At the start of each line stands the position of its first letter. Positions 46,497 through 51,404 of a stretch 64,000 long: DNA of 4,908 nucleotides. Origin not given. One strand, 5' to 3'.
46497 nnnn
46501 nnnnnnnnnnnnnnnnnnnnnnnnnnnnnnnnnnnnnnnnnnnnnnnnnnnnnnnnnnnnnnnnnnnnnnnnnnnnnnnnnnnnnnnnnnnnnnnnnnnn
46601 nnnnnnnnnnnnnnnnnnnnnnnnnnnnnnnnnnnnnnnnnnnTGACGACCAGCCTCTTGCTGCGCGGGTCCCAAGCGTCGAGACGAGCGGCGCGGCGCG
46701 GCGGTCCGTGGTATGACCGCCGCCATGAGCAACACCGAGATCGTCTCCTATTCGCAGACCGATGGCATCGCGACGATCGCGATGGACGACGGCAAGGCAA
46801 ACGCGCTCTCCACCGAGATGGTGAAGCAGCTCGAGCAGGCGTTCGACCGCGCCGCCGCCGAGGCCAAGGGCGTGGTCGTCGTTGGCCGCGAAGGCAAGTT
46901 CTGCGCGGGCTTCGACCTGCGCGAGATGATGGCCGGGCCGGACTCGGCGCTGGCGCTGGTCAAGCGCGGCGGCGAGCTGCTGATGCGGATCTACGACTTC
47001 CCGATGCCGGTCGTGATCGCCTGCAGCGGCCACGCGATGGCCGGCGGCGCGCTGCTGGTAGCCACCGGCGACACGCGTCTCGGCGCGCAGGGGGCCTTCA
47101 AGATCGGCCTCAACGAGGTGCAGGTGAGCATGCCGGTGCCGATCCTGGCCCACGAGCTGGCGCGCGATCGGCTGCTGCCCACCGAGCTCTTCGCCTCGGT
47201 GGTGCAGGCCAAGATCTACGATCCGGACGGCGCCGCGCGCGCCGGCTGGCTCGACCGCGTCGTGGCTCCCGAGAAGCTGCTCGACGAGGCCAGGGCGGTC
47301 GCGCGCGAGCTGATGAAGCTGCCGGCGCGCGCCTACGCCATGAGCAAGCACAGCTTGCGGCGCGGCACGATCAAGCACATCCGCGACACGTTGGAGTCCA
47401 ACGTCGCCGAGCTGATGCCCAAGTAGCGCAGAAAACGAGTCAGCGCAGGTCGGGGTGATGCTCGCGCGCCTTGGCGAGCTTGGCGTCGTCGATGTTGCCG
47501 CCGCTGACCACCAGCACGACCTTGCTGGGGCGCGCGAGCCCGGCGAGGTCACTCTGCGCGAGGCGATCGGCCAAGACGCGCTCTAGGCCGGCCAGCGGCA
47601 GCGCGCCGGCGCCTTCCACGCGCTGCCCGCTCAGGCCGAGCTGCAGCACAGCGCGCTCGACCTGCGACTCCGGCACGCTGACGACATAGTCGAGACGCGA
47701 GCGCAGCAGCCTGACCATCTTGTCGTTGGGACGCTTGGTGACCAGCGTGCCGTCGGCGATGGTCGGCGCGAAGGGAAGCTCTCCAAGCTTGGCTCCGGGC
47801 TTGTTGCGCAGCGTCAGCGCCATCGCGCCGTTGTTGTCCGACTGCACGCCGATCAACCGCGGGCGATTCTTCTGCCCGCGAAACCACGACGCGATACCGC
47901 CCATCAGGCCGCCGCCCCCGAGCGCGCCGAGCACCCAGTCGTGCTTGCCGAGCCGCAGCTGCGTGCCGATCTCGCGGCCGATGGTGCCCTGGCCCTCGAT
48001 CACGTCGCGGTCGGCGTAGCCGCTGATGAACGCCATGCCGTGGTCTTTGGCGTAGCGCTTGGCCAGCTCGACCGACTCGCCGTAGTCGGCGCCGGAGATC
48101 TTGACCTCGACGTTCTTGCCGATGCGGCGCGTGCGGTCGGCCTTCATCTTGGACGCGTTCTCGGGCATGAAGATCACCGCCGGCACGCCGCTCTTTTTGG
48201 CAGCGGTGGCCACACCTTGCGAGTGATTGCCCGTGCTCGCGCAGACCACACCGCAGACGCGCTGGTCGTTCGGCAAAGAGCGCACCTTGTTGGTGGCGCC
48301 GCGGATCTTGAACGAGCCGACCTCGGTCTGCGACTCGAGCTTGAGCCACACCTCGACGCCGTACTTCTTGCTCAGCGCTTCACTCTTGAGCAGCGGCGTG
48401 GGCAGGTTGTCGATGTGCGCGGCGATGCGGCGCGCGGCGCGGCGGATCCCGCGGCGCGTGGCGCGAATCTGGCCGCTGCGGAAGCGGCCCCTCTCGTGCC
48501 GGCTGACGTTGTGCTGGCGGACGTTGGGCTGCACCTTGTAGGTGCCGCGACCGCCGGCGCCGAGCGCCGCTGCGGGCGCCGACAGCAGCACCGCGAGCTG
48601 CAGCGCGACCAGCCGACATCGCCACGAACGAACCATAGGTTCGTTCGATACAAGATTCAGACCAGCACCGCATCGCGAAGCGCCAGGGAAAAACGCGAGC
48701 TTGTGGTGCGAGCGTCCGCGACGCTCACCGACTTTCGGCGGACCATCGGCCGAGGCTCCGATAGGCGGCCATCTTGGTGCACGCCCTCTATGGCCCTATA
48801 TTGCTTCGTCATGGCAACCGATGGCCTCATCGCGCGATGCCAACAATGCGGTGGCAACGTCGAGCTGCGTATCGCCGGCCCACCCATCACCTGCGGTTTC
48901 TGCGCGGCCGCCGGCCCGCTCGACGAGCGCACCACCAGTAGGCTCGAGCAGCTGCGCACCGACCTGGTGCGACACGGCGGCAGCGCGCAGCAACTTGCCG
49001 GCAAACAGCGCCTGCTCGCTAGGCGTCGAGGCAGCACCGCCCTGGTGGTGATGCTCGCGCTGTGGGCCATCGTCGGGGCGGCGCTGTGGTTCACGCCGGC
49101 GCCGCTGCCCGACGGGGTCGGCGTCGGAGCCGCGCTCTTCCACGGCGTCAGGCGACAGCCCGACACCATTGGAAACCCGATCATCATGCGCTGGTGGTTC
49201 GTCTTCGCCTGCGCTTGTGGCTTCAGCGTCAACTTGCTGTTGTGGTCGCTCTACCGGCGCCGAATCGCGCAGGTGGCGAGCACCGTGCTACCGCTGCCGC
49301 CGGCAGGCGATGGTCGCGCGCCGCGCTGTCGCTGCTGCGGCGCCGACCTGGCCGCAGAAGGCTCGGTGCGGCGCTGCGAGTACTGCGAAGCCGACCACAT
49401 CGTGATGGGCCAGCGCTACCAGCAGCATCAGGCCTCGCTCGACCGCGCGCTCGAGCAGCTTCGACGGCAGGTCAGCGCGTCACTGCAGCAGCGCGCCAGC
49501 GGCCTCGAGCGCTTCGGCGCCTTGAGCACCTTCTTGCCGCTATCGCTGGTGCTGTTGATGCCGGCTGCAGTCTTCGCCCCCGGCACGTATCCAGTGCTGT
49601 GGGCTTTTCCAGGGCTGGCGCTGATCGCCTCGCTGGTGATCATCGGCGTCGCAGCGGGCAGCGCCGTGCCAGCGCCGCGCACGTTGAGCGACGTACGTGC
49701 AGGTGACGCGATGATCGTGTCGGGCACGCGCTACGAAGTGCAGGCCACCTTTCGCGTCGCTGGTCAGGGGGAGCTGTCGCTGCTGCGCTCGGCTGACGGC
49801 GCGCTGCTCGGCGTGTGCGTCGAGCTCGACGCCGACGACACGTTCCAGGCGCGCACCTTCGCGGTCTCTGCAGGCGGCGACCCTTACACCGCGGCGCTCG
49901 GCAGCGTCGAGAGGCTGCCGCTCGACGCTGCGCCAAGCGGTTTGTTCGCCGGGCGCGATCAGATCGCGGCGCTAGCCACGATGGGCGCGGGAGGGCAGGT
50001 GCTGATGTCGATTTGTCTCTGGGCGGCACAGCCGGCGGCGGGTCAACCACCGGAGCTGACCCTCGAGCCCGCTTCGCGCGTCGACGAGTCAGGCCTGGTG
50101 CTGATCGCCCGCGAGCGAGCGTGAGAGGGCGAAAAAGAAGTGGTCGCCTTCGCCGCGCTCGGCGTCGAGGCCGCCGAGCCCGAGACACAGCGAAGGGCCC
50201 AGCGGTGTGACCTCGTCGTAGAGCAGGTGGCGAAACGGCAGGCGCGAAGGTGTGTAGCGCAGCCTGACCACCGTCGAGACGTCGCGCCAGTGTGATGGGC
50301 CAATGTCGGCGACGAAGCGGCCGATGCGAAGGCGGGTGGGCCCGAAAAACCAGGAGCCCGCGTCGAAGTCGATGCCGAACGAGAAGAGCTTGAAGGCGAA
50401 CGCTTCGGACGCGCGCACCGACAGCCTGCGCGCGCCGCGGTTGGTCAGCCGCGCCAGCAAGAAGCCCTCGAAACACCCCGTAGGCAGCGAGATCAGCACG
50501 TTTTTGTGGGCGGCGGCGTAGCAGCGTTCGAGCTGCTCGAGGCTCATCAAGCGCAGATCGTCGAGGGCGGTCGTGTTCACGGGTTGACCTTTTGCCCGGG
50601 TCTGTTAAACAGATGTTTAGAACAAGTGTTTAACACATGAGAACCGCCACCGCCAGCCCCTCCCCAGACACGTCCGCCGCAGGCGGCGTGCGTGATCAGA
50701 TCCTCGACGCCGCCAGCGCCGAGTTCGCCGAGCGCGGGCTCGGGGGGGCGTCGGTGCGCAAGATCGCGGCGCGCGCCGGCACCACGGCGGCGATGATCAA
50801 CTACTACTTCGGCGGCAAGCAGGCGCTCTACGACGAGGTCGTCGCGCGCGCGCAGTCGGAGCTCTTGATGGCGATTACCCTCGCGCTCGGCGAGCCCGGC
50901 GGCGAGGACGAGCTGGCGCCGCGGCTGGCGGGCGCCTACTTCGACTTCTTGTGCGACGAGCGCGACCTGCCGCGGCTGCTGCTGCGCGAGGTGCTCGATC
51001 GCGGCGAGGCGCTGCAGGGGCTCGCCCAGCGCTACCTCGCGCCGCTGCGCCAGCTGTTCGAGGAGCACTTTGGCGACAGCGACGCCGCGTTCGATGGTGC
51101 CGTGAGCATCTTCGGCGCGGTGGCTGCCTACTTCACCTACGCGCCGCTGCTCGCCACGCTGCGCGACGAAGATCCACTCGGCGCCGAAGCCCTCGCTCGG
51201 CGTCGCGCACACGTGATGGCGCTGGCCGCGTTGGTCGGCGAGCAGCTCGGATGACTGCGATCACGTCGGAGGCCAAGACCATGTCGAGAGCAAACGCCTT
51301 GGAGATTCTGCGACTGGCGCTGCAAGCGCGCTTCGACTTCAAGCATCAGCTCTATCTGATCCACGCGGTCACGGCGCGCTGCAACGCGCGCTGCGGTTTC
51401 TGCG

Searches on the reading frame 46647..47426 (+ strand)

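Call 32: search_protein_families(library=pfam, proteins=[window:46647-47426:+], max_evalue=0.00001)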
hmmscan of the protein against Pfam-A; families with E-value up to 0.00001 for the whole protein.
window:46647-47426:+ (259 aa): 2 families
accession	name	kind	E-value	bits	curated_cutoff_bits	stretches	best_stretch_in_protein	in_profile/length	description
PF00378.25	ECH_1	-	3.2e-32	112.3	27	1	38-243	3-211/251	Enoyl-CoA hydratase/isomerase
PF16113.10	ECH_2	-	1.4e-10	41.6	27.2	1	50-146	11-114/335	Enoyl-CoA hydratase/isomerase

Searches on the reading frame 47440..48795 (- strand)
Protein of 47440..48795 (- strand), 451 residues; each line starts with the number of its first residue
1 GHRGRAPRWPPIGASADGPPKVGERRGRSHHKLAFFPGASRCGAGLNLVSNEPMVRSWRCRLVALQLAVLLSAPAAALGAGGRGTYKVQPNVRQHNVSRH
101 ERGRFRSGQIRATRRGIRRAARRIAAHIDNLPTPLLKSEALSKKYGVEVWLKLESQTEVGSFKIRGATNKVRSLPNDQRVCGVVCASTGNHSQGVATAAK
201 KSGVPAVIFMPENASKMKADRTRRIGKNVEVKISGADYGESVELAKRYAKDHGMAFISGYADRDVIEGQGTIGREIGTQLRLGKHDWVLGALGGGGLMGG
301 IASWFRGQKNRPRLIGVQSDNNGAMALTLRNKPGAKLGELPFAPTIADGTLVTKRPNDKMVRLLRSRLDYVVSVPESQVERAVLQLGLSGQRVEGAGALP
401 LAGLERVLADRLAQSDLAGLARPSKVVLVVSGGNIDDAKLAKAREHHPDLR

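Call 32: search_protein_families(library=pfam, proteins=[window:47440-48795:-], max_evalue=0.00001)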
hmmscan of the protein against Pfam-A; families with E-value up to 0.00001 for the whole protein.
window:47440-48795:- (451 aa): 1 family
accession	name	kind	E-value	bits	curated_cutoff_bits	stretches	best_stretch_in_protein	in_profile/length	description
PF00291.31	PALP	-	1.4e-66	225.3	35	1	131-432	6-295/295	Pyridoxal-phosphate dependent enzyme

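Call 42: find_homologous_proteins(query=window:47440-48795:-, max_evalue=1e-50)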
Query window:47440-48795:- (451 aa): 34 proteins with E <= 1e-50 among 8000 candidates.
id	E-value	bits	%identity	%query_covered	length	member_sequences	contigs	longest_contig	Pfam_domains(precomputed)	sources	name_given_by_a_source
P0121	3.5e-256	869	100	88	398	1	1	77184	PF00291.32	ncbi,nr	ncbi:MAG: pyridoxal-phosphate dependent enzyme [Myxococcales bacterium]|nr:pyridoxal-phosphate depen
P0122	2.8e-175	602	73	87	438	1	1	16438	PF00291.32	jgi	jgi:threonine dehydratase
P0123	4.0e-175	601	76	82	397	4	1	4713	PF00291.32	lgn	-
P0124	4.2e-173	595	76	82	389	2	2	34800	PF00291.32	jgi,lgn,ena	-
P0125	1.1e-172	593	73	83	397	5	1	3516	PF00291.32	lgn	-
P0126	3.4e-172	592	75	82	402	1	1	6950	PF00291.32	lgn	-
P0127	9.9e-172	590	73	83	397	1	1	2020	PF00291.32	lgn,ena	-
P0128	3.8e-169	582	73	82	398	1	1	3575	PF00291.32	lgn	-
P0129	1.7e-167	576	71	86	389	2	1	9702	PF00291.32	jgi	-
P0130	1.1e-164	567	69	87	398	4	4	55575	PF00291.32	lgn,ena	-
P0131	9.2e-118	412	60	82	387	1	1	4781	PF00291.32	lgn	-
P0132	2.5e-114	401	59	81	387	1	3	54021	PF00291.32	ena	-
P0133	6.6e-113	396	59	85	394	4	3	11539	PF00291.32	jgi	-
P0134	1.5e-112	395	57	85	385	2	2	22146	PF00291.32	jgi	-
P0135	5.0e-111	390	55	86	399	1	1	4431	PF00291.32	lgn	-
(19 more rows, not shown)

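Call 43: find_encoding_contigs(protein=P0121, flank=10000, max_places=3)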
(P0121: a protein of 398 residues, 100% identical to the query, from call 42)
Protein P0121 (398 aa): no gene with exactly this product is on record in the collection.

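Call 44: list_cluster_members(proteins=[P0121, P0001])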
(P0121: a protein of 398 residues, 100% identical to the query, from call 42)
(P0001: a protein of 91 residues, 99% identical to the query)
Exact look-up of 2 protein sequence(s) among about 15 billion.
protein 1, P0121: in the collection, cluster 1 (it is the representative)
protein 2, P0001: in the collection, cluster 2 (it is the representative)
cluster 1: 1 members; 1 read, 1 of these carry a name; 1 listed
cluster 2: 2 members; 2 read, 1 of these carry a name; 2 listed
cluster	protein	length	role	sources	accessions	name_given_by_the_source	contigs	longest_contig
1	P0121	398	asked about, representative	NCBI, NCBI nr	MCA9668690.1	MAG: pyridoxal-phosphate dependent enzyme [Myxococcales bacterium] | pyridoxal-phosphate dependent enzyme [Myxococcales bacterium]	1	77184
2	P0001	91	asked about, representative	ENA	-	-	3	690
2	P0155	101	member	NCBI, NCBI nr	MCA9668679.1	MAG: peroxiredoxin [Myxococcales bacterium] | peroxiredoxin [Myxococcales bacterium]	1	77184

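Call 46: find_encoding_contigs(protein=P0155, flank=10000, max_places=3)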
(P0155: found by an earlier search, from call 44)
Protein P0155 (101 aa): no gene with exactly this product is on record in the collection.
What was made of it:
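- On Bacterial Sec-peroxiredoxin selenoprotein family (TxxU): The genome-collection scan was used up, and the source contig is not in the positional index (calls 43, 46).
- Tried and rejected: Fetching the source contig through P0121 and P0155 failed because neither is in the positional index (calls 43, 46).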

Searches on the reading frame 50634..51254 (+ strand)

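Call 33: search_protein_families(library=pfam, proteins=[window:50634-51254:+], max_evalue=0.00001)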
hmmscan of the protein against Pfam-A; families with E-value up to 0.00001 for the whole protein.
window:50634-51254:+ (206 aa): 1 family
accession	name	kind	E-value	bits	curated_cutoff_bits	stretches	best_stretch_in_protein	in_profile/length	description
PF00440.29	TetR_N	-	7.9e-15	54.8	24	1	23-69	1-47/47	Bacterial regulatory proteins, tetR family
